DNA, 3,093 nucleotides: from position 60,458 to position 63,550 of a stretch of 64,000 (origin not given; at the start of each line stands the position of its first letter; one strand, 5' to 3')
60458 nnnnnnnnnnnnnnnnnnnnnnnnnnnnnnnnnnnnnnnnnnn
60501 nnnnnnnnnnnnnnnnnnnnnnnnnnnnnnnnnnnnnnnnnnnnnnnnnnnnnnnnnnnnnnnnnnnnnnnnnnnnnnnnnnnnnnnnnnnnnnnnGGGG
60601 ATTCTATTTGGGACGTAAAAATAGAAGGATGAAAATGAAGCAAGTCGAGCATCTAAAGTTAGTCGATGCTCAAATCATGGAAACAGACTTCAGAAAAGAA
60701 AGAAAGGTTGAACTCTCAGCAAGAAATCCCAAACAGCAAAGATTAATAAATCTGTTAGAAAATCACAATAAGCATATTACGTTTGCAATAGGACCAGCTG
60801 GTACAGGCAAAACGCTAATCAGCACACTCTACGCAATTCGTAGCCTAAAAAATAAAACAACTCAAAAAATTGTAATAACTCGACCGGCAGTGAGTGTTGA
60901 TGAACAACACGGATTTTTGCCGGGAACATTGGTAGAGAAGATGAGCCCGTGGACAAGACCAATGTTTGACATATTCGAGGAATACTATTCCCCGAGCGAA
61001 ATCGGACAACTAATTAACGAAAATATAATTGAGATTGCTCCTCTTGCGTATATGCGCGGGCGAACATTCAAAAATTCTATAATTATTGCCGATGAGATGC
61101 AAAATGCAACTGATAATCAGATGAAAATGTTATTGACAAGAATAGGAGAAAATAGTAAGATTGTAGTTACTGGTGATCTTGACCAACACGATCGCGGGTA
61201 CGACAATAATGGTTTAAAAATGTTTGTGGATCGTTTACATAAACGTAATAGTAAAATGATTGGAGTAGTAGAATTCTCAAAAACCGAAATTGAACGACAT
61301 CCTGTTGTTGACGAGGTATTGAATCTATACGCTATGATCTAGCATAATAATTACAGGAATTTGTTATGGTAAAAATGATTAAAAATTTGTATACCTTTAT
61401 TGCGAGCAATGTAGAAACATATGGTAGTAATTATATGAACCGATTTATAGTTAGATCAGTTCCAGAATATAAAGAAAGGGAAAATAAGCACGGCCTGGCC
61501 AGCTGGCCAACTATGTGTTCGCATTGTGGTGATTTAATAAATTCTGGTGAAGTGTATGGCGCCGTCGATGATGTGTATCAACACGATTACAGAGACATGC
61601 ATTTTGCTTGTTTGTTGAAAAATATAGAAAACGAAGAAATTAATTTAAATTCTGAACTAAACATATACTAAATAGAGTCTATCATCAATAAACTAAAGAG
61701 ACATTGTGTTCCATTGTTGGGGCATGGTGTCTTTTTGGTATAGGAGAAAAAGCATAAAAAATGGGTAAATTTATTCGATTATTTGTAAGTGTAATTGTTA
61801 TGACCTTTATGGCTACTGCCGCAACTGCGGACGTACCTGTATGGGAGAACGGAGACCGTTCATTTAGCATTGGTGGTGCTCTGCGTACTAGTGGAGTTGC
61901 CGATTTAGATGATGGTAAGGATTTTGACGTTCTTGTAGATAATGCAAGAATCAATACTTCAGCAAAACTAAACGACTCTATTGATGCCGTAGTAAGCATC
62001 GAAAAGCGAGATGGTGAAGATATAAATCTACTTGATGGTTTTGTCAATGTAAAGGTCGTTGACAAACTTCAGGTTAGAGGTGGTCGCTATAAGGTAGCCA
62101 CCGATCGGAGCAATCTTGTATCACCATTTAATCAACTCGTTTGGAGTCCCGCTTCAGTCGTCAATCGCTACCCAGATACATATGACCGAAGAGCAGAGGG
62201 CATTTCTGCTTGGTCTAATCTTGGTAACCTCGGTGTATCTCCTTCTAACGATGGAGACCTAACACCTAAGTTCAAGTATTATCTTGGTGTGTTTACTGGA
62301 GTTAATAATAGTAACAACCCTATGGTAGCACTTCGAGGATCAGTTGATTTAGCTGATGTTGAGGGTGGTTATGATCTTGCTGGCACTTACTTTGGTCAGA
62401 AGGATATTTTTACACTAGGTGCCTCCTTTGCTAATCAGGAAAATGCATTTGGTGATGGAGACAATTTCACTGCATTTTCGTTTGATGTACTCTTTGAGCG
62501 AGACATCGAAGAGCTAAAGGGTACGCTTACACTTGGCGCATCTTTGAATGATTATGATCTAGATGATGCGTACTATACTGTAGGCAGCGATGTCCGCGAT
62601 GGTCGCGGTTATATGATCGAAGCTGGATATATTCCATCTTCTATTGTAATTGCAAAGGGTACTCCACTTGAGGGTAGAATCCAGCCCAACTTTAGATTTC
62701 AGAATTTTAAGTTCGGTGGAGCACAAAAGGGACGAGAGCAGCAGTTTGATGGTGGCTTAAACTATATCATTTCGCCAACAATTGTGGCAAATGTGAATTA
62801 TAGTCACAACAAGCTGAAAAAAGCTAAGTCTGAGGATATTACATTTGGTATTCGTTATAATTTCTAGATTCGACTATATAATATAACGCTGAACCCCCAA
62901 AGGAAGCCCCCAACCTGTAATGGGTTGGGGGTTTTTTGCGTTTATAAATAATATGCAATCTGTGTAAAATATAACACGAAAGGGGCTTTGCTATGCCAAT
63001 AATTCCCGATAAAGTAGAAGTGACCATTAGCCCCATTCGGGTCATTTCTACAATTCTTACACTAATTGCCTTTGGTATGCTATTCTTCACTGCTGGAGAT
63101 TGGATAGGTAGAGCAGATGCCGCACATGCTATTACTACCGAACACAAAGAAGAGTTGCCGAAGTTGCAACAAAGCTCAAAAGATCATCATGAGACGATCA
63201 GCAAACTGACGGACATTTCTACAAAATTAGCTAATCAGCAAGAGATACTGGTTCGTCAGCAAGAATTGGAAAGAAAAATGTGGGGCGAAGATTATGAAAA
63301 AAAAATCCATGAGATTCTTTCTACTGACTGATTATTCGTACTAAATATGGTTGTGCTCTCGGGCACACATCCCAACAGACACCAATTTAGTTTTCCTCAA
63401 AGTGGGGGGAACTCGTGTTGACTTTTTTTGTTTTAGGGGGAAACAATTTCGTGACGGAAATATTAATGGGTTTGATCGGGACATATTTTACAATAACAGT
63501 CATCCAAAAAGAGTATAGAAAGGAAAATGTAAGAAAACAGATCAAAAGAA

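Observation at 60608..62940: Phage-encoded outer-membrane porin-like gene two genes downstream of phoH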

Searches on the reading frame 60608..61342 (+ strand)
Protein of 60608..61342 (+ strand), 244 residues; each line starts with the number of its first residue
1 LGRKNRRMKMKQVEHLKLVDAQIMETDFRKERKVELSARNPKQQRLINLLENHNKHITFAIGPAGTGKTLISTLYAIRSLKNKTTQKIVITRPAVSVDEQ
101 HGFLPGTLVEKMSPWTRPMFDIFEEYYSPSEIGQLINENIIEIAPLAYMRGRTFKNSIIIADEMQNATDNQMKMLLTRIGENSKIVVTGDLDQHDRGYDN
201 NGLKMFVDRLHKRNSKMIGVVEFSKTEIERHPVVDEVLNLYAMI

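Call 3: search_protein_families(library=pfam, proteins=[window:60608-61342:+], max_evalue=1)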
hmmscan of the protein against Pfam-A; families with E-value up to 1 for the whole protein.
window:60608-61342:+ (244 aa): 13 families
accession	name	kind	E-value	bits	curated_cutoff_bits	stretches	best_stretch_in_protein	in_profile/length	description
PF02562.22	PhoH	-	2.8e-69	233.2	27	1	36-241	2-204/205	PhoH-like protein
PF13604.12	AAA_30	-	2.2e-09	37.8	27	1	40-195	3-129/191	AAA domain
PF13245.12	AAA_19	-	6.2e-07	30.1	25.1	1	53-194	9-129/134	AAA domain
PF00270.35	DEAD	-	1.7e-05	25.1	26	1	40-101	1-61/167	DEAD/DEAH box helicase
PF13401.12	AAA_22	-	0.00034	21.4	27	1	54-177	4-106/130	AAA domain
PF04851.21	ResIII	-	0.00037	20.9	22.5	1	44-101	9-69/164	Type III restriction enzyme, res subunit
PF12775.13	AAA_7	-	0.0042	17.1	25.8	1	43-91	22-68/181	P-loop containing dynein motor region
PF06745.19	ATPase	-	0.011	15.6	26.6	1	55-91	19-55/231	KaiC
PF00580.27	UvrD-helicase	-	0.015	15.4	23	1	155-193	212-250/271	UvrD/REP helicase N-terminal domain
PF25199.1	nSTAND_NTPase5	-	0.032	14.5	34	1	41-88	27-74/145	Novel STAND NTPase 5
PF01637.24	ATPase_2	-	0.038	14.2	33.2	1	44-175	9-131/225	ATPase domain predominantly from Archaea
PF00437.27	T2SSE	-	0.061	12.4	24.9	1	36-90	124-175/370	Type II/IV secretion system protein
PF13191.12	AAA_16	-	0.13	13.2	32.6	1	39-75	5-44/167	AAA ATPase domain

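Call 4: search_protein_families(library=phrogs, proteins=[window:60608-61342:+], max_evalue=0.01)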
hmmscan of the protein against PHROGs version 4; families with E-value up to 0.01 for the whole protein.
window:60608-61342:+ (244 aa): 8 families
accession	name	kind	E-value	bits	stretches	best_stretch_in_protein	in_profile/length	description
phrog_170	-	other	1.9e-76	258.5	1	1-241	42-277/323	PhoH-like phosphate starvation-inducible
phrog_2765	-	other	3.7e-49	168.7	1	20-233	216-435/443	PhoH-like phosphate starvation-inducible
phrog_32482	-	other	1.6e-17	64.4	1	65-228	405-570/589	PhoH-like phosphate starvation-inducible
phrog_979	-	head and packaging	9.9e-06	25.5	1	11-185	125-294/642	terminase large subunit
phrog_1967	-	DNA, RNA and nucleotide metabolism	0.00039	20.1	0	10-71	124-182/776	DNA helicase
phrog_168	-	DNA, RNA and nucleotide metabolism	0.0045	17.7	0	48-75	35-62/314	clamp loader of DNA polymerase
phrog_325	-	DNA, RNA and nucleotide metabolism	0.0064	15.8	0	40-71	472-506/986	Dda-like helicase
phrog_7998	-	unknown function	0.0096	16.1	0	29-90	12-75/339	-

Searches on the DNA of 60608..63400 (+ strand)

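Call 6: search_dna_similar(query=window:60608-63400:+, collection=phages, mode=near, max_rows=20)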
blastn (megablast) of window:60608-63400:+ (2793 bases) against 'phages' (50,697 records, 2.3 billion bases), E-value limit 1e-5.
No match.

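Call 99: search_rna_families(source=window, start=61300, end=63100, threshold=evalue, max_evalue=1)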
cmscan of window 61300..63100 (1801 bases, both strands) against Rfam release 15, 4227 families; matches with E-value up to 1: 2.
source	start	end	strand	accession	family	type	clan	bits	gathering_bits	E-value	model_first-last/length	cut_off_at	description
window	61541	61666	+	RF00015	U4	Gene; snRNA; splicing;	CL00007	20.7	46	0.054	1-138/138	no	U4 spliceosomal RNA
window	62451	62499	+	RF01122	sR39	Gene; snRNA; snoRNA; CD-box;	-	18.9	50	0.069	1-56/56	no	Small nucleolar RNA sR39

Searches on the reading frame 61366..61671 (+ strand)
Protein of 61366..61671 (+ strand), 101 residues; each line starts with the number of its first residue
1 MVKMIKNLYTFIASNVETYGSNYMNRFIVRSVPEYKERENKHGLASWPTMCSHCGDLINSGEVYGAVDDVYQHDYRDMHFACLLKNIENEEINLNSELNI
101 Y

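Call 3: search_protein_families(library=pfam, proteins=[window:61366-61671:+], max_evalue=1)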
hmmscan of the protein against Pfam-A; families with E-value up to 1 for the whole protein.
window:61366-61671:+ (101 aa): 1 family
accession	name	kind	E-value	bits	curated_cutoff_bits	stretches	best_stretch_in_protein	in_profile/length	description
PF17206.9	SeqA_N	-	0.069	12.9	23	1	7-20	9-22/36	SeqA protein N-terminal domain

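Call 4: search_protein_families(library=phrogs, proteins=[window:61366-61671:+], max_evalue=0.01)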
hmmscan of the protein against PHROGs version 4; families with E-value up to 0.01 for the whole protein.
window:61366-61671:+ (101 aa): 0 families

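Call 111: search_protein_families(library=padloc, proteins=[window:61366-61671:+], max_evalue=0.001)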
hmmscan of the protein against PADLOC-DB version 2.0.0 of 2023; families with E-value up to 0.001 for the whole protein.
window:61366-61671:+ (101 aa): 0 families
